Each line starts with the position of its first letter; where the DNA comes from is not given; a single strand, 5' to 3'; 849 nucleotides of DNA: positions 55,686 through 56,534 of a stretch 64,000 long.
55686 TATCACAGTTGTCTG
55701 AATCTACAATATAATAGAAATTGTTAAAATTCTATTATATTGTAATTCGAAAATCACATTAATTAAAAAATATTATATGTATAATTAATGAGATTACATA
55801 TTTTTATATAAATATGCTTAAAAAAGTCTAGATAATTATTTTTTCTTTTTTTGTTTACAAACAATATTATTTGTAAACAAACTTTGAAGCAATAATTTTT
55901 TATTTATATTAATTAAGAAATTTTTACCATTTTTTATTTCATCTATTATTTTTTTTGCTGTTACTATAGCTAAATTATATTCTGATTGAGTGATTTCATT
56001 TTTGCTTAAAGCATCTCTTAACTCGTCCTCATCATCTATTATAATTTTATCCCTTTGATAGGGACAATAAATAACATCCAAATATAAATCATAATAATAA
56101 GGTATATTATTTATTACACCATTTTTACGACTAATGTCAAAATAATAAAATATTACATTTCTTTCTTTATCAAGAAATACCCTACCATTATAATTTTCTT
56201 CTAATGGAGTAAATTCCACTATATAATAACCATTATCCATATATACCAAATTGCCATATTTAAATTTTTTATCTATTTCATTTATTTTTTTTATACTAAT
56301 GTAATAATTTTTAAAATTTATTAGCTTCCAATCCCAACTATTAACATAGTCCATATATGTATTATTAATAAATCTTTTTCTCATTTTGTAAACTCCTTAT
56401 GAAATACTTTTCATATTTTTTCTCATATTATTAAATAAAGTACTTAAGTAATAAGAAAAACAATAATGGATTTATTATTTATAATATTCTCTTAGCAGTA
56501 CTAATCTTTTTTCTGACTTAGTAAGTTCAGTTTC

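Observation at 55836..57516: Stand-alone radical-SAM + DUF402 cassette where mutL is expected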

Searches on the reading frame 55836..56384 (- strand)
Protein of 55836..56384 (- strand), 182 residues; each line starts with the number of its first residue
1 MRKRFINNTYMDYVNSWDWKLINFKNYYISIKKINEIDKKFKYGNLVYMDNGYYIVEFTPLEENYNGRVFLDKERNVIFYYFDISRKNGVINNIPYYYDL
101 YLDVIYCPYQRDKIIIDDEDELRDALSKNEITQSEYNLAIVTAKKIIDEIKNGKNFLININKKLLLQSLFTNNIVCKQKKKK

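Call 3: search_protein_families(library=pfam, proteins=[window:55836-56384:-], max_evalue=0.1)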
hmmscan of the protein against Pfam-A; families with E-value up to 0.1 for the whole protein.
window:55836-56384:- (182 aa): 2 families
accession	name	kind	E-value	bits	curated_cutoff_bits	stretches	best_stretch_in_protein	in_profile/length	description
PF04167.18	DUF402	-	2.6e-10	40.8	23.9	1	53-122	1-68/68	Protein of unknown function (DUF402)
PF04397.21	LytTR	-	0.022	15.4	22.6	1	25-55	53-83/98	LytTr DNA-binding domain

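Call 4: search_protein_families(library=ncbifam, proteins=[window:55836-56384:-], max_evalue=0.1)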
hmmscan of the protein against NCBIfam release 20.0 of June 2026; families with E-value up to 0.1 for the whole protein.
window:55836-56384:- (182 aa): 0 families

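Call 6: search_protein_families(library=padloc, proteins=[window:55836-56384:-], max_evalue=0.1)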
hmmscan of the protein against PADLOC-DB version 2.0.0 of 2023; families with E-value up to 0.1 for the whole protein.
window:55836-56384:- (182 aa): 0 families

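Call 7: search_protein_families(library=phrogs, proteins=[window:55836-56384:-], max_evalue=0.1)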
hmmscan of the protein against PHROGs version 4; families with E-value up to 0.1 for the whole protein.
window:55836-56384:- (182 aa): 1 family
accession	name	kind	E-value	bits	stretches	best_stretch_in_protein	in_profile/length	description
phrog_29936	-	unknown function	0.013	16.3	0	73-96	34-57/106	-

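Call 12: find_homologous_proteins(query=window:55836-56384:-)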
Query window:55836-56384:- (182 aa): 76 proteins with E <= 0.001 among 239 candidates.
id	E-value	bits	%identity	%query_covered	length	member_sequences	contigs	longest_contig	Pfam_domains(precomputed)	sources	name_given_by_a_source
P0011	1.4e-112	392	100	100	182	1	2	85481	PF04167.19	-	-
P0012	1.7e-47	180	53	93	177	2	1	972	PF04167.19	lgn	-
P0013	1.9e-47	180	50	97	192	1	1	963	PF04167.19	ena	-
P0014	2.4e-47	179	53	93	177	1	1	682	PF04167.19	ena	-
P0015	3.0e-47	179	53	93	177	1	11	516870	PF04167.19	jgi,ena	-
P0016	3.7e-47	179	56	93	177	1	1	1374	PF04167.19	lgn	-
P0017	4.6e-47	178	52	93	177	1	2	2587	PF04167.19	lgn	-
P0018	5.7e-47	178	55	93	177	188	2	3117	PF04167.19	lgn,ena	-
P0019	5.8e-47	178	53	93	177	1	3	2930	PF04167.19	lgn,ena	-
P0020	1.1e-46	177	57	93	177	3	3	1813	PF04167.19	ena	-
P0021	1.7e-46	177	55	93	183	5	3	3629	PF04167.19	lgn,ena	-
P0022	1.8e-46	177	56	93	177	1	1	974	PF04167.19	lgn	-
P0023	1.9e-46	176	53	93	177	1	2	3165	PF04167.19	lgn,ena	-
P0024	2.1e-46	176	53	93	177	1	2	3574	PF04167.19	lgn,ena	-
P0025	3.4e-46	176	52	93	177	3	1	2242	PF04167.19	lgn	-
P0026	4.2e-46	175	52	93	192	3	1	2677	PF04167.19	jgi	-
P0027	5.7e-46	175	53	93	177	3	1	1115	PF04167.19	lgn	-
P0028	6.6e-46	175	53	93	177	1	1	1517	PF04167.19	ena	-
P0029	1.0e-45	174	53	93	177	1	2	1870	PF04167.19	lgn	-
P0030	2.4e-45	173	55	93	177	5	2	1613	PF04167.19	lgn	-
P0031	2.4e-45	173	53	93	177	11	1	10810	PF04167.19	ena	-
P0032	2.6e-45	173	52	93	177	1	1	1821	PF04167.19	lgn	-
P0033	3.1e-45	173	56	93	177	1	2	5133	PF04167.19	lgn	-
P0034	3.9e-45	172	52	93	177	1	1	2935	PF04167.19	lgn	-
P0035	5.9e-45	172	52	93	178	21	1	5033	PF04167.19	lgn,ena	-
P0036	8.6e-45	171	51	93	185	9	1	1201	PF04167.19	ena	-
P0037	9.6e-45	171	52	93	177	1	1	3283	PF04167.19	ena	-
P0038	1.1e-44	171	52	93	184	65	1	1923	PF04167.19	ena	-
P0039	1.9e-44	170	54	93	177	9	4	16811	PF04167.19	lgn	-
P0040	2.5e-43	166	54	93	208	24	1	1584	PF04167.19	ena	-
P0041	2.9e-43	166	51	91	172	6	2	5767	PF04167.19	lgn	-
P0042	1.8e-42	164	54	84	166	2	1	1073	PF04167.19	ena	-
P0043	3.8e-42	162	51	93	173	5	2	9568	PF04167.19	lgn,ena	-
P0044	4.4e-42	162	56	88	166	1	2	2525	PF04167.19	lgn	-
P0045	5.5e-42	162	50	88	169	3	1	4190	PF04167.19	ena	-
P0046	5.9e-42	162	50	93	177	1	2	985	PF04167.19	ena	-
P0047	1.9e-41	160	53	93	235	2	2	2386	PF04167.19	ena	-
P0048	2.3e-41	160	51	93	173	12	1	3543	PF04167.19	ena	-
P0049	3.3e-41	159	47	93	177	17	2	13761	PF04167.19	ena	-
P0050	4.0e-41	159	49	93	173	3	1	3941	PF04167.19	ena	-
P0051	7.7e-41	158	48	93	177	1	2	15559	PF04167.19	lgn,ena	-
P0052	9.1e-41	158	49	93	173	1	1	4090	PF04167.19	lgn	-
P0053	1.7e-40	157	51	93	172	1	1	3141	PF04167.19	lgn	-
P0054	2.3e-40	157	50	93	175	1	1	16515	PF04167.19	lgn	-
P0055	3.0e-40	156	50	93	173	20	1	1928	PF04167.19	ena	-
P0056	1.2e-39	154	50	93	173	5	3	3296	PF04167.19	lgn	-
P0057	2.1e-39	154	49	94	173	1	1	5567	PF04167.19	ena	-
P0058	6.3e-39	152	51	93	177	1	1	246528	PF04167.19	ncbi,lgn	-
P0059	8.7e-39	152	49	93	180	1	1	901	PF04167.19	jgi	-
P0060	1.1e-38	151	48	93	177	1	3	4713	PF04167.19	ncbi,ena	-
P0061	1.3e-38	151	51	93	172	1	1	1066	PF04167.19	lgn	-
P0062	1.3e-38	151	55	76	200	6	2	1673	PF04167.19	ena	-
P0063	2.6e-38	150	55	84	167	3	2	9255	PF04167.19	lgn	-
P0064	1.3e-37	148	55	76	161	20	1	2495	PF04167.19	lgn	-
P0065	3.6e-37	146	44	93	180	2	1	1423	PF04167.19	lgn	-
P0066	5.8e-37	146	48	93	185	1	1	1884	PF04167.19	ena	-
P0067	6.1e-37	145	48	93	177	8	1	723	PF04167.19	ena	-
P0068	1.0e-36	145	49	93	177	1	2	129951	PF04167.19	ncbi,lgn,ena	-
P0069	2.3e-36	144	45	93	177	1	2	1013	PF04167.19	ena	-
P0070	5.1e-36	142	46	94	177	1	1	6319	PF04167.19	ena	-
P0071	1.1e-35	141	46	94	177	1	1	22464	PF04167.19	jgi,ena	-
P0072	2.0e-35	141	44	93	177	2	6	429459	PF04167.19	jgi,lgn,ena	-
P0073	4.8e-35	139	46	94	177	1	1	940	PF04167.19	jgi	jgi:predicted RNA-binding protein associated with RNAse of E/G family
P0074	6.8e-35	139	46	94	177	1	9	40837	PF04167.19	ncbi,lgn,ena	-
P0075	8.6e-35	138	45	94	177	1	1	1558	PF04167.19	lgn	-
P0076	1.1e-34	138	49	93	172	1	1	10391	PF04167.19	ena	-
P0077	1.3e-34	138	45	94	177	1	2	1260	PF04167.19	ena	-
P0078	1.3e-34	138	45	94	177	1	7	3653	PF04167.19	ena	-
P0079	1.4e-34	138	45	93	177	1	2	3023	PF04167.19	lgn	-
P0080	1.6e-34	138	45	94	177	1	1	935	PF04167.19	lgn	-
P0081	4.0e-33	133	44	92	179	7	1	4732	PF04167.19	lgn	-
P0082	5.3e-32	129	43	93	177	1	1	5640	PF04167.19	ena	-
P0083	2.3e-31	127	46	78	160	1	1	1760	PF04167.19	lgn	-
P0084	2.4e-30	124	40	93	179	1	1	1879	PF04167.19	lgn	-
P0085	4.0e-30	123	54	67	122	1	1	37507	PF04167.19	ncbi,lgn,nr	ncbi:MAG: DUF402 domain-containing protein [Clostridia bacterium]|nr:DUF402 domain-containing protei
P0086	5.6e-20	90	40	90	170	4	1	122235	PF04167.19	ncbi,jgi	jgi:predicted RNA-binding protein associated with RNAse of E/G family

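Call 13: find_encoding_contigs(protein=P0015, flank=8000, max_places=3)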
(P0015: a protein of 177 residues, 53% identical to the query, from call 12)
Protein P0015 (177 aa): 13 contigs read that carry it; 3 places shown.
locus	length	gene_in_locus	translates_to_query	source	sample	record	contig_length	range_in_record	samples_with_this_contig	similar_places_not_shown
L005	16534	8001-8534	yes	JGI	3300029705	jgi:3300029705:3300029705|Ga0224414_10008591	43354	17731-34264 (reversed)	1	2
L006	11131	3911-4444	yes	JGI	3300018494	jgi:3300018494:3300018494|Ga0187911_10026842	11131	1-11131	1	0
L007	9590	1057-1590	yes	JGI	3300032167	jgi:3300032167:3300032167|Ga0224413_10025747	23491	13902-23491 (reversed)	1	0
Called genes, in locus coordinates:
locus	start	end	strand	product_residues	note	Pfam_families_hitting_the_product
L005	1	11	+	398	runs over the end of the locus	-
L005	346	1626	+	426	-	-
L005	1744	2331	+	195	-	PF01966:HD (weak)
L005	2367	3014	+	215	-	PF01330:RuvA_N, PF02371:Transposase_20 (faint), PF14520:HHH_5, PF21176:RecR_HhH (faint), PF07499:RuvA_C (weak)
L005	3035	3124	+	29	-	-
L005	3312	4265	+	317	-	PF16193:AAA_assoc_2, PF21960:RCF1-5-like_lid (weak), PF12002:MgsA_C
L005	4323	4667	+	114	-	PF01925:TauE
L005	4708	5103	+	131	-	PF01925:TauE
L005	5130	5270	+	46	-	-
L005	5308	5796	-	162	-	-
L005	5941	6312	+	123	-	PF10825:DUF2752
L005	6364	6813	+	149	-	-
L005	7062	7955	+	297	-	PF04055:Radical_SAM, PF13353:Fer4_12 (faint)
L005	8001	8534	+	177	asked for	PF04167:DUF402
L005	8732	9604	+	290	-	PF02811:PHP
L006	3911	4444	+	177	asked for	PF04167:DUF402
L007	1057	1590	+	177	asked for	PF04167:DUF402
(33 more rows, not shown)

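Call 14: find_encoding_contigs(protein=P0058, flank=8000, max_places=2)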
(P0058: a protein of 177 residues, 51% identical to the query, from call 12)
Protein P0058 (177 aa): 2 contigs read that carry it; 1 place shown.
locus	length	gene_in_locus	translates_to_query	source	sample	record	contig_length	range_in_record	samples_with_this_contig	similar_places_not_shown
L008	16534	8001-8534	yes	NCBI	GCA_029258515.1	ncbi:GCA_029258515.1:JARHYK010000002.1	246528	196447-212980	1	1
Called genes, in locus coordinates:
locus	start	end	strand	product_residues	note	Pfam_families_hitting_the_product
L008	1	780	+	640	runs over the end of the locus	-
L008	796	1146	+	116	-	PF00392:GntR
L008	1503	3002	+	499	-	-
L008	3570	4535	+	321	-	PF02737:3HCDH_N, PF00725:3HCDH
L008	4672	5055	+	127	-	PF13811:DUF4186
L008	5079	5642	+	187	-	PF00293:NUDIX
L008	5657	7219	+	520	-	PF07969:Amidohydro_3, PF01979:Amidohydro_1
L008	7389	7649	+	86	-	-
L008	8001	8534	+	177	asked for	PF04167:DUF402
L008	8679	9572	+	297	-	PF04055:Radical_SAM, PF13353:Fer4_12 (faint)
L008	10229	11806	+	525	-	PF00133:tRNA-synt_1, PF01406:tRNA-synt_1e (faint), PF01921:tRNA-synt_1f (faint), PF09334:tRNA-synt_1g, PF00133:tRNA-synt_1, PF19303:Anticodon_3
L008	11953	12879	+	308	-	PF01522:Polysacc_deac_1, PF10096:DUF2334 (faint)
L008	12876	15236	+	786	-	-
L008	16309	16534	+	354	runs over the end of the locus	PF02388:FemAB, PF13480:Acetyltransf_6, PF02388:FemAB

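Call 15: find_encoding_contigs(protein=P0072, flank=8000, max_places=2)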
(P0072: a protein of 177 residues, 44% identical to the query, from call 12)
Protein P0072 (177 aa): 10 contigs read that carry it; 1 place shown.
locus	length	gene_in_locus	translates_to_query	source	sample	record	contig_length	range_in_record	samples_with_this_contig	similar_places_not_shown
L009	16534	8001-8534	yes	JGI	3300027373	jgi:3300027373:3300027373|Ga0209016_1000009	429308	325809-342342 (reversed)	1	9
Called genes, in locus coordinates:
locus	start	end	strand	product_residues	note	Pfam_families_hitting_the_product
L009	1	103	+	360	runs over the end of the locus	-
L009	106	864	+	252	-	PF13521:AAA_28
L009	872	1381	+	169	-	-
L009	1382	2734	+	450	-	PF04055:Radical_SAM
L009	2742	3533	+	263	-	PF04055:Radical_SAM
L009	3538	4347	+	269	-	PF00625:Guanylate_kin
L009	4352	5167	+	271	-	PF00702:Hydrolase, PF08282:Hydrolase_3, PF05116:S6PP (weak)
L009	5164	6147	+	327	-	PF04230:PS_pyruv_trans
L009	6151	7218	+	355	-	PF12838:Fer4_7 (weak), PF13187:Fer4_9 (weak), PF14697:Fer4_21 (faint), PF04422:FrhB_FdhB_N (weak), PF04432:FrhB_FdhB_C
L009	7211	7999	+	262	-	PF01209:Ubie_methyltran (weak), PF03848:TehB (faint), PF13489:Methyltransf_23, PF08241:Methyltransf_11, PF08242:Methyltransf_12, PF13649:Methyltransf_25, PF13847:Methyltransf_31 (weak)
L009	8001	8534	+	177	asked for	PF04167:DUF402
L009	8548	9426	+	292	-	PF00535:Glycos_transf_2, PF10111:Glyco_tranf_2_2, PF13641:Glyco_tranf_2_3 (weak)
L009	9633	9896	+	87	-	PF14542:Acetyltransf_CG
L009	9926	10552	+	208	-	PF01966:HD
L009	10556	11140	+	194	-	PF00583:Acetyltransf_1, PF13302:Acetyltransf_3, PF13420:Acetyltransf_4 (weak), PF13523:Acetyltransf_8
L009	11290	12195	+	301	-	PF01381:HTH_3, PF13560:HTH_31 (weak)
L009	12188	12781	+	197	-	-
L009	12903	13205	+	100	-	PF02583:Trns_repr_metal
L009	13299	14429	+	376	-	PF00266:Aminotran_5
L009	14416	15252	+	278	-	PF01171:ATP_bind_3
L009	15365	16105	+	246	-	PF02578:Cu-oxidase_4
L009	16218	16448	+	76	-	PF04023:FeoA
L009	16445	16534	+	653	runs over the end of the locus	PF01926:MMR_HSR1, PF02421:FeoB_N, PF09439:SRPRB (weak), PF17910:FeoB_Cyto, PF07670:Gate, PF07664:FeoB_C, PF07670:Gate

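Call 31: search_solved_structures(query=window:55836-56384:-, max_evalue=1, show_alignments=3)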
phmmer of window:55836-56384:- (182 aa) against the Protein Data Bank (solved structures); distinct sequences matched with E-value up to 1: 1.
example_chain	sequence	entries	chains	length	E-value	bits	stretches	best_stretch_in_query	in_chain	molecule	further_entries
1fwk_A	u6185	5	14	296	0.06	16.7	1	100-164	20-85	HOMOSERINE KINASE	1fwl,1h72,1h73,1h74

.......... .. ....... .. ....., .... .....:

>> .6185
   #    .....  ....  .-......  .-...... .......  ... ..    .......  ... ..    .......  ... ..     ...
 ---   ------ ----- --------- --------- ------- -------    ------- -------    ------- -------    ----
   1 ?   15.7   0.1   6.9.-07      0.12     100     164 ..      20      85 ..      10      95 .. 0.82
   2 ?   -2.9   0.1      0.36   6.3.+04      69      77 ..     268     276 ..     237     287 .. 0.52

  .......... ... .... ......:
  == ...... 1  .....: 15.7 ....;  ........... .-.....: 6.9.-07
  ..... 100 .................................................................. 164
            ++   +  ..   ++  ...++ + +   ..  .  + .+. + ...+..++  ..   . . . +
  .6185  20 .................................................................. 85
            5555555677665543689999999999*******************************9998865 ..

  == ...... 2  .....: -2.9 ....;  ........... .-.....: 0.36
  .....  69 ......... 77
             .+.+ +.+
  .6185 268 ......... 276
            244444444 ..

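Call 35: search_solved_structures(query=A2, max_evalue=1, show_alignments=3)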
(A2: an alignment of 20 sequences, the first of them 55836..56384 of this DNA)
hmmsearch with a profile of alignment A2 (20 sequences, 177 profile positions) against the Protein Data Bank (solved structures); distinct sequences matched with E-value up to 1: 3.
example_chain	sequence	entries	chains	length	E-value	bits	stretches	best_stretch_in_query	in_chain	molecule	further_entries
8wo8_A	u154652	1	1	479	0.038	17.5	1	55-159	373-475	Probable ribonuclease FAU-1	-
8rza_A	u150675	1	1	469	0.19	15.2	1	55-154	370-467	Probable ribonuclease FAU-1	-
8rzf_A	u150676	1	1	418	0.21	15.1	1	55-159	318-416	Probable ribonuclease FAU-1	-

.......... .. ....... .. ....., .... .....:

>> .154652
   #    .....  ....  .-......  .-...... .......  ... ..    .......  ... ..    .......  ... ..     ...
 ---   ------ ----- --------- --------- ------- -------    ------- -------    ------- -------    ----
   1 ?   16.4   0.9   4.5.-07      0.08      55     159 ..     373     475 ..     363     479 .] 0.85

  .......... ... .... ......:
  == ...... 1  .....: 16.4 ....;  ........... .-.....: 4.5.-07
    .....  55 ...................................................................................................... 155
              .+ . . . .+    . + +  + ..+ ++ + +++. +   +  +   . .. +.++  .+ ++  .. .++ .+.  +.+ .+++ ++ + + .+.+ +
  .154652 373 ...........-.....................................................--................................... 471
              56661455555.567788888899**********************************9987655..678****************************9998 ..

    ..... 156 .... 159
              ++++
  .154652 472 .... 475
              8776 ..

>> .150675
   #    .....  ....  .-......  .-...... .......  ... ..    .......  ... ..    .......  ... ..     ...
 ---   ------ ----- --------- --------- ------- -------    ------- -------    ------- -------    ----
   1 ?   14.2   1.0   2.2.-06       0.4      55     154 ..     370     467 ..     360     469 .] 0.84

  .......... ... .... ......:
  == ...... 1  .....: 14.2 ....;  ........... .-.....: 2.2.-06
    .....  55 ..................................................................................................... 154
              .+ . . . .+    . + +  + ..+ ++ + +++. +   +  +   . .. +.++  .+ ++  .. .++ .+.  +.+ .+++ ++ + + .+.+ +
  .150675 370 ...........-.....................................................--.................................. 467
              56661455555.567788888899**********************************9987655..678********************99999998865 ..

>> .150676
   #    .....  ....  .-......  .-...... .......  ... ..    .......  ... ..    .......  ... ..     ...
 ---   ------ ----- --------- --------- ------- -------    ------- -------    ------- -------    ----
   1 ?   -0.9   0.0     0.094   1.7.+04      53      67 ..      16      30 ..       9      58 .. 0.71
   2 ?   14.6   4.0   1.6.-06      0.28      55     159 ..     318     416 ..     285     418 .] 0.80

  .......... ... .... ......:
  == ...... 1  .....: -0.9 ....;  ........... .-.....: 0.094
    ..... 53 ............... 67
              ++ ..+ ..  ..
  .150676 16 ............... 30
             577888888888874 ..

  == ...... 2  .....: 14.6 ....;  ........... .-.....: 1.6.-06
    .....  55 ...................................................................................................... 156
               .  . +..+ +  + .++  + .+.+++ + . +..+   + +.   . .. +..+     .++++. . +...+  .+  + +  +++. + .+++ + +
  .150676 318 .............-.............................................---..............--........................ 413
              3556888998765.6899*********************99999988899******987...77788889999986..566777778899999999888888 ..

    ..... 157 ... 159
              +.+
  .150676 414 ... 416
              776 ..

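Call 43: predict_structure(alignment_id=A2)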
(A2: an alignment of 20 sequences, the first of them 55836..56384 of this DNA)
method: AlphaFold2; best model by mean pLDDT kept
length: 182 residues; sequences in the alignment: 20
mean_pLDDT: 92.9   pTM: 0.87
mean pLDDT of the five models: 92.9, 92.7, 92.5, 92.3, 92.3
residues with pLDDT >= 90: 146; 70-90: 30; 50-70: 6; < 50: 0
segments of 3 or more residues with pLDDT < 50: none
pLDDT, mean of each block of 10 residues (from residue 1): 89 93 95 94 85 97 97 95 97 96 95 95 97 98 98 97 89 70 64
secondary structure, 60 per line:
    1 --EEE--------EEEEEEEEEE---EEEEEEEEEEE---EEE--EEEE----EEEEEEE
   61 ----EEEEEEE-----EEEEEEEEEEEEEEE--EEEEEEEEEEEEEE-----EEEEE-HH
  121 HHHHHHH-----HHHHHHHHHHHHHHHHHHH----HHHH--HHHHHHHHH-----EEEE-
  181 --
elements in order: E3-5 E14-23 E27-37 E41-43 E46-49 E54-60 E65-71 E77-91 E94-107 E113-117 H119-127 H133-151 H156-159 H162-170 E176-179
